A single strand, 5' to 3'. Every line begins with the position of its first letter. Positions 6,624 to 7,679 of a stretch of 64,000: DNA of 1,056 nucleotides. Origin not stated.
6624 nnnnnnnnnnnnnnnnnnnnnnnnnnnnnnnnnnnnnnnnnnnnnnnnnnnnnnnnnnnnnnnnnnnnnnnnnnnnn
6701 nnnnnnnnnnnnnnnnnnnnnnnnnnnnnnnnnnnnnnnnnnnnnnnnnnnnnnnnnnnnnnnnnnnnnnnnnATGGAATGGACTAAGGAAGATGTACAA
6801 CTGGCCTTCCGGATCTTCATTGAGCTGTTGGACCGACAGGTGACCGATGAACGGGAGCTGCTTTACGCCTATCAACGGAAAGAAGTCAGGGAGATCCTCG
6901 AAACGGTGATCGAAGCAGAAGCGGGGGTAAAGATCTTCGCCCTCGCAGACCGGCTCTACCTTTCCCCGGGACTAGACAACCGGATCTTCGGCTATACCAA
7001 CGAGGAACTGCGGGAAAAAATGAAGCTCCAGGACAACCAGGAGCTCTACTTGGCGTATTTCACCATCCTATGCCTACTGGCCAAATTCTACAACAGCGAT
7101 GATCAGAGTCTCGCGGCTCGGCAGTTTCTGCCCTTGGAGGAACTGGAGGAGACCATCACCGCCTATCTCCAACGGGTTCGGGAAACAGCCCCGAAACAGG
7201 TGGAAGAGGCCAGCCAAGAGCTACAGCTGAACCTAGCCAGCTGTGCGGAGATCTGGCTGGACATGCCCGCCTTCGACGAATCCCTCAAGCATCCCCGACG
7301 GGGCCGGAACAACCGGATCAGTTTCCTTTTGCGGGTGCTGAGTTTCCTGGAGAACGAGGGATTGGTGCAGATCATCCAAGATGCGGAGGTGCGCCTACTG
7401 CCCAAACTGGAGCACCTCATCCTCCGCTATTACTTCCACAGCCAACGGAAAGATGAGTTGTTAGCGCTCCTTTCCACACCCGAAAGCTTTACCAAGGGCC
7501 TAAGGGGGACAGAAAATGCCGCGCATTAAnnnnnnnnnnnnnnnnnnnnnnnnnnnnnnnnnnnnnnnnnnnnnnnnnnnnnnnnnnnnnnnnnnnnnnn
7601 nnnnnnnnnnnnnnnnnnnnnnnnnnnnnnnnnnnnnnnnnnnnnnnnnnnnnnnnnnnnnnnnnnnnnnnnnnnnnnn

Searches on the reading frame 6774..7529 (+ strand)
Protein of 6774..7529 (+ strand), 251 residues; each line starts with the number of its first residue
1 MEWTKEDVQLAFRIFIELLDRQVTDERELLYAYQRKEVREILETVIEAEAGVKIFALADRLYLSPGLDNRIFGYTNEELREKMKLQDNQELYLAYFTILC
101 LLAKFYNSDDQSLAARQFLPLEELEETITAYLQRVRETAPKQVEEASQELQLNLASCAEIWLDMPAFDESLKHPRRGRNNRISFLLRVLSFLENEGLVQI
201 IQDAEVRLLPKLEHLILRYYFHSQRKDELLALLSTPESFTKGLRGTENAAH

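Call 7: search_protein_families(library=pfam, proteins=[window:6774-7529:+], max_evalue=0.01)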
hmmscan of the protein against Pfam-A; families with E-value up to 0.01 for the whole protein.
window:6774-7529:+ (251 aa): 1 family
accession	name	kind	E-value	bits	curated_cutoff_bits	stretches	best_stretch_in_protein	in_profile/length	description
PF19539.4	DUF6063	-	4.7e-54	183.7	27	1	1-235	1-239/244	Family of unknown function (DUF6063)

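Call 8: search_protein_families(library=ncbifam, proteins=[window:6774-7529:+], max_evalue=0.01)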
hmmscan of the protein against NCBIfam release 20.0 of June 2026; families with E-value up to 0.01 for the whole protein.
window:6774-7529:+ (251 aa): 0 families

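Call 9: search_protein_families(library=padloc, proteins=[window:6774-7529:+], max_evalue=0.01)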
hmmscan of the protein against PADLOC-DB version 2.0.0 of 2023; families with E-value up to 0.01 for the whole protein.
window:6774-7529:+ (251 aa): 7 families
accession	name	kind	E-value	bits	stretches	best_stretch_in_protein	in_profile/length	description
PDLC00577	JetB3|JetB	-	3.3e-80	267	1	2-234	3-237/241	Unknown function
PDLC00576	JetB3|JetB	-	3.4e-35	119.6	1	6-236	2-231/237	Unknown function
PDLC00571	JetB3|JetB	-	7e-35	118.6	1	8-234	6-231/239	Unknown function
PDLC00575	JetB3|JetB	-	1.8e-32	110.9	1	1-237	1-238/247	Unknown function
PDLC00574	JetB3|JetB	-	4.1e-27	93.3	1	1-232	1-236/249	Unknown function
PDLC00572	JetB3|JetB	-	6.2e-25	86.1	1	1-215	1-214/238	Unknown function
PDLC00573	JetB3|JetB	-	1.9e-21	74.3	1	4-226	3-232/254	Unknown function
